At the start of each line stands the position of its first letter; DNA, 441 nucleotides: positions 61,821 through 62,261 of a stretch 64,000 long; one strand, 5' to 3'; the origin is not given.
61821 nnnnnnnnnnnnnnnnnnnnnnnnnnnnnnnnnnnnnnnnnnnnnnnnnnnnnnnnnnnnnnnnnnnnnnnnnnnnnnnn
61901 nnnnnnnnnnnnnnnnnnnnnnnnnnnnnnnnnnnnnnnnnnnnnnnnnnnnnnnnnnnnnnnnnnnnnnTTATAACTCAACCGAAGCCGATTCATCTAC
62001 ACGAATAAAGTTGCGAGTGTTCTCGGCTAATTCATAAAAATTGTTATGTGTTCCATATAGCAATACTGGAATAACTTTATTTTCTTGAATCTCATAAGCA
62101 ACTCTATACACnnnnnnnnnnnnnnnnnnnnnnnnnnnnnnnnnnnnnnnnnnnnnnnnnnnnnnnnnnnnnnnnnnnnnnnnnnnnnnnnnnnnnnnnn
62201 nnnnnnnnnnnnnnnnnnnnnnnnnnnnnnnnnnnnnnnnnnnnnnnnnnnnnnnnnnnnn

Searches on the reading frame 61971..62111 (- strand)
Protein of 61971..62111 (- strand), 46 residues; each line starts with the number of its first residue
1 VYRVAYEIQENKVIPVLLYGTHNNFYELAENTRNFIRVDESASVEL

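Call 5: search_protein_families(library=pfam, proteins=[window:61971-62111:-], max_evalue=0.1)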
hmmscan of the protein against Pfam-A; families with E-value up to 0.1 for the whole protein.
window:61971-62111:- (46 aa): 2 families
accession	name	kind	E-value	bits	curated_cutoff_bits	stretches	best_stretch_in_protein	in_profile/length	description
PF15781.12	ParE-like_toxin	-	1.3e-05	25.5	28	1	2-27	58-84/87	ParE-like toxin of type II bacterial toxin-antitoxin system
PF12009.13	Telomerase_RBD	-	0.026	15.1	25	1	11-45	11-45/133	Telomerase ribonucleoprotein complex - RNA binding domain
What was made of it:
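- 61971..62206 (-): Pseudo-toxin: a toxin 1-like copy corresponding to residues 32-88 and onward, with an in-frame TAA at 62172-62174. PF15781 gives a partial hit at E=1.3e-5 (call 5).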

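Call 7: search_protein_families(library=ncbifam, proteins=[window:61971-62111:-], max_evalue=0.1)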
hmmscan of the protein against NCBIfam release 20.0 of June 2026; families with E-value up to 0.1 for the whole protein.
window:61971-62111:- (46 aa): 1 family
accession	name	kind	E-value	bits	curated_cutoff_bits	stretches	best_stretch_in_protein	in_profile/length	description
TIGR02385.1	RelE_StbE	subfamily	0.033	14.7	27.9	1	2-26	64-88/88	type II toxin-antitoxin system mRNA interferase toxin, RelE/StbE family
